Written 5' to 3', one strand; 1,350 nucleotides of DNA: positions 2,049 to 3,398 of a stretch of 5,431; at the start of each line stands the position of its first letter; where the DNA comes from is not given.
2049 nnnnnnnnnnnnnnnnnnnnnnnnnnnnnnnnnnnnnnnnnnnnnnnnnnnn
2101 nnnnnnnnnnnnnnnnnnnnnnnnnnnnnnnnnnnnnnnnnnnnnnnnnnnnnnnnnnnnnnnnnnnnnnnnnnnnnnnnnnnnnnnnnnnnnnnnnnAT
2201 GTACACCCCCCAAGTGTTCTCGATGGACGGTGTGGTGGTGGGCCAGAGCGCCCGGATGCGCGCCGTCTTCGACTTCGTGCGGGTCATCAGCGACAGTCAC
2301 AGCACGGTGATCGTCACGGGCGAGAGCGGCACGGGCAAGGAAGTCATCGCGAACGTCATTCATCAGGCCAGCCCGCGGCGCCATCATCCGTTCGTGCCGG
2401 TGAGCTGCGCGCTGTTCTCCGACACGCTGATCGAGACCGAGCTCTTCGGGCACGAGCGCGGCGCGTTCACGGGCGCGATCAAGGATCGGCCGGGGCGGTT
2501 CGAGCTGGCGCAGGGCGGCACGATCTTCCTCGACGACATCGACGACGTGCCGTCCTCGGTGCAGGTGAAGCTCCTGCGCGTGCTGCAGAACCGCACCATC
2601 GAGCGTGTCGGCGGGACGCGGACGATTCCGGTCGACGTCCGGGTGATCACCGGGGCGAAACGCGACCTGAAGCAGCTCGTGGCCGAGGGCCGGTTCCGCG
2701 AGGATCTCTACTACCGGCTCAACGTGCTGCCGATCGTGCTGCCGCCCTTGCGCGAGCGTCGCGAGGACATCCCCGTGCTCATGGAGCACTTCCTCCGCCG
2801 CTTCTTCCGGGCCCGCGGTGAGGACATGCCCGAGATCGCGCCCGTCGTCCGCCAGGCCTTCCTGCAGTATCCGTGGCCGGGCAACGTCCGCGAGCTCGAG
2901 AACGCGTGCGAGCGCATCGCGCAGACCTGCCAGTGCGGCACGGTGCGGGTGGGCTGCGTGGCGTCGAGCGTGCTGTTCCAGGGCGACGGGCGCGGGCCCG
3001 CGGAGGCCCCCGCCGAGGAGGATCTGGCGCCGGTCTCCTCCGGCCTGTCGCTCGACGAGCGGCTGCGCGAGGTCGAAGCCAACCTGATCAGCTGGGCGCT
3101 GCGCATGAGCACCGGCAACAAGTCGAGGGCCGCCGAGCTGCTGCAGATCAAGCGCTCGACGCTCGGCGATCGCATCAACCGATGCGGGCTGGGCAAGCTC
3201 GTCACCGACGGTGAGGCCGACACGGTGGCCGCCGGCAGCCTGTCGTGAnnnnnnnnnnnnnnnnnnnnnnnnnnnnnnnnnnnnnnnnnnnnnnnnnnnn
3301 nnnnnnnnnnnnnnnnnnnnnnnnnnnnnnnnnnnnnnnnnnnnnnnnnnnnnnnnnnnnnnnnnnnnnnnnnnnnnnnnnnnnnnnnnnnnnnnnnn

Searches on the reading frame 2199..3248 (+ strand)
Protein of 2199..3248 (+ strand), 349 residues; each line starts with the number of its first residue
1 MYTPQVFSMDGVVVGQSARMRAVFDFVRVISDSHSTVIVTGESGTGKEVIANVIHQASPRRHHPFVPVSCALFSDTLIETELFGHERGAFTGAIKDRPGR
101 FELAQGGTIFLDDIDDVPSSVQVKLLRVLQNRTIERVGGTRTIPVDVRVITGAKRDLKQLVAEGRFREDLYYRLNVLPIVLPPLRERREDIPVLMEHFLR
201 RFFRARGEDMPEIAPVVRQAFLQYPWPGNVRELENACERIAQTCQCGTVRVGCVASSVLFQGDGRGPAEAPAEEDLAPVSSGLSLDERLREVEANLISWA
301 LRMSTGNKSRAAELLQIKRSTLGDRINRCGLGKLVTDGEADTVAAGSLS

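Call 4: search_protein_families(library=pfam, proteins=[window:2199-3248:+], max_evalue=0.01)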
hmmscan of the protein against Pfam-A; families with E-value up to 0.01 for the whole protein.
window:2199-3248:+ (349 aa): 9 families
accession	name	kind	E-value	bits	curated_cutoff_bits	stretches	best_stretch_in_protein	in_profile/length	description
PF00158.32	Sigma54_activat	-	1.2e-66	224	20.2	1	14-179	2-167/168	Sigma-54 interaction domain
PF25601.1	AAA_lid_14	-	1.2e-21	76.7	27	1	185-256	1-72/87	AAA+ ATPase lid domain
PF14532.12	Sigma54_activ_2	-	3.3e-19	69.9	25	1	14-184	1-138/138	Sigma-54 interaction domain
PF02954.25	HTH_8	-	9.5e-10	38.5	22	1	289-327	2-40/42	Bacterial regulatory protein, Fis family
PF07728.20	AAA_5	-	2.4e-07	31.3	22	1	37-149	2-117/139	AAA domain (dynein-related subfamily)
PF13191.12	AAA_16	-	0.00014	22.9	32.6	1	13-115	2-103/167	AAA ATPase domain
PF01078.27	Mg_chelatase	-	0.0011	18.9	20.3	0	92-150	93-153/207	Magnesium chelatase, subunit ChlI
PF07724.20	AAA_2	-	0.0027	18.2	27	1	35-143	4-112/166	AAA domain (Cdc48 subfamily)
PF06068.19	TIP49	-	0.0091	15.6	23.8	0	10-82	23-98/347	TIP49 P-loop domain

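Call 7: find_homologous_proteins(query=window:2199-3248:+, max_evalue=1e-20)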
Query window:2199-3248:+ (349 aa): 8000 proteins with E <= 1e-20 among 8000 candidates; the best 120 are listed.
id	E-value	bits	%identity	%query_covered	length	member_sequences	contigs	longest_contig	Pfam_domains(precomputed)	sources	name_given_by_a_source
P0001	8.2e-229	777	100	100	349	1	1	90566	PF00158.33,PF25601.2,PF02954.26,PF14532.13,PF07728.21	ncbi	-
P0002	9.9e-210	714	91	100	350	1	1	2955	PF00158.33,PF25601.2,PF02954.26,PF14532.13,PF07728.21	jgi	jgi:transcriptional regulator with GAF, ATPase, and Fis domain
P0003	6.6e-209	711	94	98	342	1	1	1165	PF00158.33,PF25601.2,PF02954.26,PF14532.13,PF07728.21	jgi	jgi:two-component system response regulator AtoC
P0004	6.3e-202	688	93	95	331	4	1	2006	PF00158.33,PF25601.2,PF02954.26,PF14532.13,PF07728.21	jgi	-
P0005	3.3e-196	669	85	99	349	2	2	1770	PF00158.33,PF25601.2,PF02954.26,PF14532.13,PF07728.21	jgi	-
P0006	1.0e-195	668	85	100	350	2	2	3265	PF00158.33,PF25601.2,PF02954.26,PF14532.13,PF07728.21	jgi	jgi:transcriptional regulator with GAF, ATPase, and Fis domain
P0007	4.2e-190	649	84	99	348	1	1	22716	PF00158.33,PF25601.2,PF02954.26,PF14532.13,PF07728.21,PF13191.13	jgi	-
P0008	2.2e-188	644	84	96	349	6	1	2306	PF00158.33,PF25601.2,PF02954.26,PF14532.13,PF07728.21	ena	-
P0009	2.4e-187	640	83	100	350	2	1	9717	PF00158.33,PF25601.2,PF02954.26,PF14532.13,PF07728.21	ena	-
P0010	1.6e-184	631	81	100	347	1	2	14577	PF00158.33,PF25601.2,PF02954.26,PF14532.13,PF07728.21,PF13191.13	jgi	-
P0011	2.1e-184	631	82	99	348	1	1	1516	PF00158.33,PF25601.2,PF02954.26,PF14532.13,PF07728.21,PF13191.13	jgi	-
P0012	6.7e-183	626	84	96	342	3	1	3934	PF00158.33,PF25601.2,PF02954.26,PF14532.13,PF07728.21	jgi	-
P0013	6.4e-182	622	81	99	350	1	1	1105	PF00158.33,PF25601.2,PF02954.26,PF14532.13,PF07728.21,PF13191.13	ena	-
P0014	1.3e-181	621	83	96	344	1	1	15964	PF00158.33,PF25601.2,PF02954.26,PF14532.13,PF07728.21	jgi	jgi:DNA-binding NtrC family response regulator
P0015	4.4e-181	620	82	96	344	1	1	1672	PF00158.33,PF25601.2,PF02954.26,PF14532.13,PF07728.21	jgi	-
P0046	4.2e-168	577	77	95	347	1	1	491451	PF00158.33,PF25601.2,PF02954.26,PF14532.13,PF07728.21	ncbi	ncbi:MAG: sigma-54 dependent transcriptional regulator [Vicinamibacterales bacterium]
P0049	5.6e-168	577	76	95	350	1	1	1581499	PF00158.33,PF25601.2,PF02954.26,PF14532.13,PF07728.21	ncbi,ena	-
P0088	1.3e-166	572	74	99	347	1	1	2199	PF00158.33,PF25601.2,PF02954.26,PF14532.13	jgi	jgi:transcriptional regulator with GAF, ATPase, and Fis domain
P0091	1.6e-166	572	75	95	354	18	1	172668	PF00158.33,PF25601.2,PF02954.26,PF14532.13,PF07728.21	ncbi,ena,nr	ncbi:MAG: sigma-54 dependent transcriptional regulator [Acidobacteriia bacterium]|nr:sigma-54 depend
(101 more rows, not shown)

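Call 10: find_encoding_contigs(protein=P0001, flank=10000, max_places=3)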
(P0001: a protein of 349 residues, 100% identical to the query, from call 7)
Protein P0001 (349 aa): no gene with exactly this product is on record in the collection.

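Call 11: find_encoding_contigs(protein=P0049, flank=8000, max_places=2)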
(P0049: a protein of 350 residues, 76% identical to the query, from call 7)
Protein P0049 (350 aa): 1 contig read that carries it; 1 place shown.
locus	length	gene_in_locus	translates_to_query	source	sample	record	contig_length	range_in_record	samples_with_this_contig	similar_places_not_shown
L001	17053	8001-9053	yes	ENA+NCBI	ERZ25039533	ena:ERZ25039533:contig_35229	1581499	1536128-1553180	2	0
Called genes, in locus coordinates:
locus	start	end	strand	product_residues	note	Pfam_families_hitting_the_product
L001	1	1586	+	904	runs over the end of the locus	PF00069:Pkinase, PF07714:PK_Tyr_Ser-Thr, PF03109:ABC1 (weak), PF07719:TPR_2 (faint), PF13424:TPR_12 (faint)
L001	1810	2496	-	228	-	-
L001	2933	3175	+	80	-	-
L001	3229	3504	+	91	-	PF00745:GlutR_dimer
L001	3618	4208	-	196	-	PF13374:TPR_10 (faint), PF13424:TPR_12 (faint), PF00515:TPR_1 (faint), PF07719:TPR_2 (faint), PF13181:TPR_8 (faint), PF13432:TPR_16 (weak), PF23914:TPR_CcmH_CycH (weak), PF13432:TPR_16 (weak), +5 more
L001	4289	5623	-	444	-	PF00989:PAS, PF08448:PAS_4, PF13426:PAS_9, PF08447:PAS_3, PF00512:HisKA, PF02518:HATPase_c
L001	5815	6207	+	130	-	PF00072:Response_reg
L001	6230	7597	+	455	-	PF00072:Response_reg, PF00158:Sigma54_activat, PF14532:Sigma54_activ_2, PF00004:AAA (weak), PF07728:AAA_5 (weak), PF25601:AAA_lid_14, PF02954:HTH_8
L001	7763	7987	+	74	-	PF01106:NifU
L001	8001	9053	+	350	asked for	PF00158:Sigma54_activat, PF14532:Sigma54_activ_2, PF07728:AAA_5 (weak), PF25601:AAA_lid_14, PF02954:HTH_8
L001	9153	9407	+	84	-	-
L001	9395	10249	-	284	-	PF22814:WelO5 (weak)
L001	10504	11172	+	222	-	-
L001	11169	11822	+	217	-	PF00702:Hydrolase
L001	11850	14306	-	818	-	PF12704:MacB_PCD, PF02687:FtsX, PF12704:MacB_PCD (weak), PF02687:FtsX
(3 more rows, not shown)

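Call 12: find_encoding_contigs(protein=P0046, flank=8000, max_places=2)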
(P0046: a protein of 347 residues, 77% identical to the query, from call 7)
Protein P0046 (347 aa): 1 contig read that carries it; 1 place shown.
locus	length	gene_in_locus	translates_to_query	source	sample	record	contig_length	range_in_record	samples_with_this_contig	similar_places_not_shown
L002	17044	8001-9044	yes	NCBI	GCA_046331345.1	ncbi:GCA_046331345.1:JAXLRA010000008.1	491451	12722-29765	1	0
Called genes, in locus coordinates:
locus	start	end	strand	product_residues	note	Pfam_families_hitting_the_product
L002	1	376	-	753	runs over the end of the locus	PF22085:NorB_cytochrome_c-like, PF00115:COX1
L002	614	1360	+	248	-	PF04405:ScdA_N, PF01814:Hemerythrin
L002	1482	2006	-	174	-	PF00080:Sod_Cu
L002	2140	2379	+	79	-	-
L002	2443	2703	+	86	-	PF00745:GlutR_dimer (weak)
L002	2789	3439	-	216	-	PF23914:TPR_CcmH_CycH (faint), PF24575:TPR_Slam (faint), PF07719:TPR_2 (faint), PF13174:TPR_6 (faint), PF13432:TPR_16, PF14559:TPR_19 (weak), PF13424:TPR_12, PF13414:TPR_11 (weak), +6 more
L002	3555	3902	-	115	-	-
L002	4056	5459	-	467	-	PF00989:PAS, PF08448:PAS_4, PF13426:PAS_9, PF08447:PAS_3, PF00512:HisKA, PF13581:HATPase_c_2 (faint), PF02518:HATPase_c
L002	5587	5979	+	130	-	PF00072:Response_reg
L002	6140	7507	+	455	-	PF00072:Response_reg, PF00158:Sigma54_activat, PF14532:Sigma54_activ_2, PF00004:AAA (weak), PF07728:AAA_5 (weak), PF25601:AAA_lid_14, PF02954:HTH_8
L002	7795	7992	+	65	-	PF01106:NifU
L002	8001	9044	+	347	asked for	PF00158:Sigma54_activat, PF14532:Sigma54_activ_2, PF07728:AAA_5 (weak), PF25601:AAA_lid_14, PF02954:HTH_8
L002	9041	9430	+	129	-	PF00072:Response_reg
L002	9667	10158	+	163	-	PF00582:Usp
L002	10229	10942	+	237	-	-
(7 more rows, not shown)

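Call 13: find_encoding_contigs(protein=P0091, flank=8000, max_places=2)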
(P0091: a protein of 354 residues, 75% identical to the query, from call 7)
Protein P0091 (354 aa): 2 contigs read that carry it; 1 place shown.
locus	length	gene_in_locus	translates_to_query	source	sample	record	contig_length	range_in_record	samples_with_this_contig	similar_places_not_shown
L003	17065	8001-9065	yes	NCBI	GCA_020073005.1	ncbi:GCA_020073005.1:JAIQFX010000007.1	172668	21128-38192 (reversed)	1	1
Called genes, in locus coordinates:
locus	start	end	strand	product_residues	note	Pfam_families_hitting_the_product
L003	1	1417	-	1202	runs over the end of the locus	PF01855:POR_N, PF17147:PFOR_II, PF01558:POR, PF10371:EKR, PF00037:Fer4 (faint), PF12837:Fer4_6 (weak), PF12838:Fer4_7, PF02775:TPP_enzyme_C, +2 more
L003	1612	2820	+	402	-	-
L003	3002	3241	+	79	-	-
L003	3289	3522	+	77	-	PF00745:GlutR_dimer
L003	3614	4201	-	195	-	PF13428:TPR_14 (faint), PF23914:TPR_CcmH_CycH (faint), PF00515:TPR_1 (faint), PF07719:TPR_2 (faint), PF13414:TPR_11 (faint), PF13432:TPR_16 (weak), PF13424:TPR_12, PF14559:TPR_19 (weak), +1 more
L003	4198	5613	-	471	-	PF00989:PAS, PF08448:PAS_4, PF08447:PAS_3, PF13426:PAS_9, PF00512:HisKA, PF13581:HATPase_c_2 (faint), PF02518:HATPase_c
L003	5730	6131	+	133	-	PF00072:Response_reg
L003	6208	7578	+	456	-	PF00072:Response_reg, PF00158:Sigma54_activat, PF14532:Sigma54_activ_2, PF00004:AAA, PF07724:AAA_2, PF07728:AAA_5, PF25601:AAA_lid_14, PF02954:HTH_8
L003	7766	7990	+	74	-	PF01106:NifU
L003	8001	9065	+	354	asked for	PF00158:Sigma54_activat, PF14532:Sigma54_activ_2, PF07728:AAA_5 (weak), PF25601:AAA_lid_14, PF02954:HTH_8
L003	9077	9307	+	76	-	-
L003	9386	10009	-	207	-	-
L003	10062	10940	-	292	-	PF08308:PEGA, PF13620:CarboxypepD_reg (faint), PF13715:CarbopepD_reg_2 (faint), PF08308:PEGA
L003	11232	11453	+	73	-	-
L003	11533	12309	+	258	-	PF17131:TP_0789-like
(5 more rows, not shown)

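Call 16: search_protein_representatives(protein=window:2199-3248:+)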
Query: 349 residues. Proteins with E-value up to 0.001 (for the whole library): 191896; up to 1e-10: 150998; up to 1e-30: 84288. The best 150 are listed.
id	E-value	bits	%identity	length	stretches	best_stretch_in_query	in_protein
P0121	3.3e-138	477.1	68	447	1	12-339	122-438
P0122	6.4e-138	476.1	41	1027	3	11-240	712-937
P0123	4.6e-136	470.0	67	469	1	6-332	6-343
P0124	2.0e-134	464.6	76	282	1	7-272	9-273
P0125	1.2e-132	458.8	63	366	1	9-335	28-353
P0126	2.1e-129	448.1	40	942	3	13-250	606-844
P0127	2.9e-127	441.1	46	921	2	13-331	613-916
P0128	3.0e-124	431.2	43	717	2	12-248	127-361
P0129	3.0e-115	401.6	49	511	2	13-247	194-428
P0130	1.5e-111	389.5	59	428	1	13-332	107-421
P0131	4.1e-110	384.7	76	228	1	3-229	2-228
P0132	8.7e-110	383.7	44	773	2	13-247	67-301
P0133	1.3e-109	383.1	82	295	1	1-211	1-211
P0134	2.7e-108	378.8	44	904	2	34-241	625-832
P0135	2.8e-108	378.7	39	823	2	11-239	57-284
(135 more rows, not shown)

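Call 29: search_solved_structures(query=window:2199-3248:+, max_evalue=1e-20, show_alignments=2)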
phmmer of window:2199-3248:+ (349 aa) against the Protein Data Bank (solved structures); distinct sequences matched with E-value up to 1e-20: 35.
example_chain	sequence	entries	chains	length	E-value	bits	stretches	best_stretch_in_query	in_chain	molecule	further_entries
9qq6_C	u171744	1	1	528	1.2e-79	271.4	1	7-291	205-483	Nif-specific regulatory protein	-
8p53_C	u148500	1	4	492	2.2e-77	264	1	13-334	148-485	Transcriptional regulator FleQ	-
5exx_A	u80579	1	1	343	1.3e-76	261.4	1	13-326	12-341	Transcriptional regulator FleQ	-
1ojl_A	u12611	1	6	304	5.9e-76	259.3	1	13-327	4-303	TRANSCRIPTIONAL REGULATORY PROTEIN ZRAR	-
6jdi_A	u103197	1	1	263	8.2e-73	248.9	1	13-254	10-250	Nitrogen assimilation regulatory protein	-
6jdl_A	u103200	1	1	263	1.1e-72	248.5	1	13-254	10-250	Nitrogen assimilation regulatory protein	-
26jl_A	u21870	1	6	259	1.1e-72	248.5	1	13-241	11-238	Flagellar regulatory protein A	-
6j7e_A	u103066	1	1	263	1.1e-72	248.5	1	13-254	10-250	Nitrogen assimilation regulatory protein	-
7ejw_C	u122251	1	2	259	1.2e-72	248.4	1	13-253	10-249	Transcriptional regulator FleQ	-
5exp_A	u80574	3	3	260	1.4e-72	248.2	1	13-253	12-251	Transcriptional regulator FleQ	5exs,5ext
8pb9_D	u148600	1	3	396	4.9e-72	246.4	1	13-253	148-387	Transcriptional regulator FleQ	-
4qhs_A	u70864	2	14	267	7.9e-70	239.1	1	22-247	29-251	Flagellar regulatory protein C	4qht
6lua_A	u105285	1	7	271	5.7e-69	236.3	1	22-247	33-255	Flagellar regulatory protein C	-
6luf_A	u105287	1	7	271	1.5e-68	234.9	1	22-247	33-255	Flagellar regulatory protein C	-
4l4u_A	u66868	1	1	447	1.2e-67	231.9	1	14-241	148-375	Transcriptional regulator (NtrC family)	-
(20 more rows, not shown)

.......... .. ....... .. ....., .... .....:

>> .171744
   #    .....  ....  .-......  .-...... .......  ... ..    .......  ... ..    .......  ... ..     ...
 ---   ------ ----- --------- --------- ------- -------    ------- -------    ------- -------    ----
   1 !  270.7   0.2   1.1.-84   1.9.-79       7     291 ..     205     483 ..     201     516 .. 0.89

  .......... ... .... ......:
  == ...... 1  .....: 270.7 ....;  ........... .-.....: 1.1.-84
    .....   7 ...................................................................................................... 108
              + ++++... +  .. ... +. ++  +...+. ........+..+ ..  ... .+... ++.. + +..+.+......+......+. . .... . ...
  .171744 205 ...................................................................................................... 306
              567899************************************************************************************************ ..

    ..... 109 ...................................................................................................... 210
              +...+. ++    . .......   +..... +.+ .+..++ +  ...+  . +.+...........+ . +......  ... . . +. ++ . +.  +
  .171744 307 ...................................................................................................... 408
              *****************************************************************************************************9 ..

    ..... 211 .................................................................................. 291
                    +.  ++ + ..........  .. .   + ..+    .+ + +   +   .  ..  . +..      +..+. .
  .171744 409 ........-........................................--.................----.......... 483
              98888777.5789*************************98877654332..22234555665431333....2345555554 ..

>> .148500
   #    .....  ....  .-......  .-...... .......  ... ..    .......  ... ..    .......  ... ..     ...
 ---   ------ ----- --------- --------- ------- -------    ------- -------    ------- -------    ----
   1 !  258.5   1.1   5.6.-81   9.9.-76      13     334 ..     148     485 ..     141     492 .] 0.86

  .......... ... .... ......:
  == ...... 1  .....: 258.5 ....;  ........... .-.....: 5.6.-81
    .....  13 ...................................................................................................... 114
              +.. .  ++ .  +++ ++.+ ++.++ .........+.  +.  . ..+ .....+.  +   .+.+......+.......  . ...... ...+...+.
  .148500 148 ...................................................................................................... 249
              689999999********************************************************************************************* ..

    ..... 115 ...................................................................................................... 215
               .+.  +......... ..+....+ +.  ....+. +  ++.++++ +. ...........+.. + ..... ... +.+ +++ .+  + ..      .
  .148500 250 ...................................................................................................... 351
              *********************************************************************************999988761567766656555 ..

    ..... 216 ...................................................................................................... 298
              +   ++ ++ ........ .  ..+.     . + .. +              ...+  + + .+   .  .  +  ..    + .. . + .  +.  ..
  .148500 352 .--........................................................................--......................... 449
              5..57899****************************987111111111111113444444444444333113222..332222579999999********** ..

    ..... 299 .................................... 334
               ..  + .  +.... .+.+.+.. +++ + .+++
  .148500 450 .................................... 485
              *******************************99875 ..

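Call 34: search_dna_similar(query=window:2199-3248:+, collection=plasmids, mode=protein, max_rows=40)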
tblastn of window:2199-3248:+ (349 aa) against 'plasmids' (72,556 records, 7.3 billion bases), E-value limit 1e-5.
Records with a match: 2696; places in all: 4681; records where one place covers at least 80% of the query: 1733.
Best place of each record, by identity: <60% 2696.
By first word of the organism name: Klebsiella 338; Rhizobium 215; Salmonella 207; Enterococcus 176; Sinorhizobium 165; Ralstonia 138; Burkholderia 131; Pantoea 106; Enterobacter 100; Escherichia 74; and 214 more.
By predicted mobility (MOB-suite, as given by PLSDB): non-mobilizable 1153; conjugative 1063; mobilizable 480.
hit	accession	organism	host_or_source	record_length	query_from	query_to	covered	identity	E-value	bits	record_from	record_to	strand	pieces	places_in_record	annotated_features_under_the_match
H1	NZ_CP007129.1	Gemmatirosa kalamazoonensis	-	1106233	13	331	91%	46.0%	6e-69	241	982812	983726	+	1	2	record has no annotation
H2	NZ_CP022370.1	Bosea sp. AS-1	-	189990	7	342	96%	43.2%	2e-75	260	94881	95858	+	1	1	sigma-54 dependent transcriptional regulator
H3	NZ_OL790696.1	Escherichia coli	-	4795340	3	328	93%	44.3%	9e-76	261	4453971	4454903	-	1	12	none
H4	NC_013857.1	Azospirillum sp. B510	-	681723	11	345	96%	43.0%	3e-73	253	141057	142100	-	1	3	sigma-54-dependent Fis family transcriptional regulator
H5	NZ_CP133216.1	Thiothrix subterranea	hydrogen sulfide spring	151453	13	341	94%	43.7%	1e-69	243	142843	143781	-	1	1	sigma-54 dependent transcriptional regulator | DNA-binding domain-containing protein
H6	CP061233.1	Escherichia coli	Sheep,cell culture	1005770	3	328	93%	44.0%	6e-75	258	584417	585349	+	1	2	zraR: sigma-54-dependent response regulator transcription factor ZraR | purD: phosphoribosylamine--glycine ligase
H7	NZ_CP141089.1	Escherichia coli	Homo sapiens,Infected Human Urine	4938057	3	328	93%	43.7%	4e-74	256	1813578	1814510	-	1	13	none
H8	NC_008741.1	Nitratidesulfovibrio vulgaris DP4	-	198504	13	340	94%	43.4%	6e-73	252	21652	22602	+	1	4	sigma-54-dependent Fis family transcriptional regulator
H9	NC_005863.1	Nitratidesulfovibrio vulgaris str. Hildenborough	-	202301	13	340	94%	43.4%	8e-73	252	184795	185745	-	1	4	sigma 54-interacting transcriptional regulator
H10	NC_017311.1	Nitratidesulfovibrio vulgaris RCH1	-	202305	13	340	94%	43.4%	8e-73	252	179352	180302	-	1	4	sigma 54-interacting transcriptional regulator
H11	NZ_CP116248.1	Nitratidesulfovibrio vulgaris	swine finishing facility waste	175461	13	340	94%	43.4%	8e-73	252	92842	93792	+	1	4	sigma 54-interacting transcriptional regulator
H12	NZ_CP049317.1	Caballeronia sp. SBC2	whole organism,soil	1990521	2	331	95%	43.0%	1e-66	234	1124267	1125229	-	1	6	none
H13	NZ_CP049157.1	Caballeronia sp. SBC1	whole organism,soil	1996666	2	331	95%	43.0%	1e-66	234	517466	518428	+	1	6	none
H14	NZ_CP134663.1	Escherichia coli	Larus michahellis,bacteria,cloaca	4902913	3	328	93%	43.4%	3e-74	256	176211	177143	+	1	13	none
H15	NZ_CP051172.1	Ralstonia pseudosolanacearum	Whole organism,potato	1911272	5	331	94%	43.3%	9e-72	249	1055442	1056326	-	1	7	none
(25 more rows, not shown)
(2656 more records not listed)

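Call 44: predict_structure(alignment_id=A2)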
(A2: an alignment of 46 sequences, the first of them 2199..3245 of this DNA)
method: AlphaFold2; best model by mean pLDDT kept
length: 349 residues; sequences in the alignment: 46
mean_pLDDT: 51.2   pTM: 0.37
mean pLDDT of the five models: 51.2, 49.4, 48.7, 47.4, 46.8
residues with pLDDT >= 90: 2; 70-90: 90; 50-70: 44; < 50: 213
segments of 3 or more residues with pLDDT < 50: 1-117, 119-155, 172-182, 245-254, 256-259, 261-282, 339-349
pLDDT, mean of each block of 10 residues (from residue 1): 31 30 32 26 30 37 34 32 27 35 42 45 46 36 41 52 64 36 59 84 83 72 69 74 50 47 39 34 67 86 87 88 86 59 31
secondary structure, 60 per line:
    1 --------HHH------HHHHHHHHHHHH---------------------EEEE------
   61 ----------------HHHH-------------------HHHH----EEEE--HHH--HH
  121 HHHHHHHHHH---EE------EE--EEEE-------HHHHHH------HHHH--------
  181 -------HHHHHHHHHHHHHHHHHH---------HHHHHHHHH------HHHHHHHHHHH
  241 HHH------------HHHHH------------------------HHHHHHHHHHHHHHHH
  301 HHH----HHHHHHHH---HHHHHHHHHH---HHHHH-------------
elements in order: H18-29 E51-54 H77-80 H100-103 E108-111 H119-130 E146-149 H157-162 H169-172 H188-205 H215-223 H230-243 H256-260 H285-303 H308-315 H319-328 H332-336
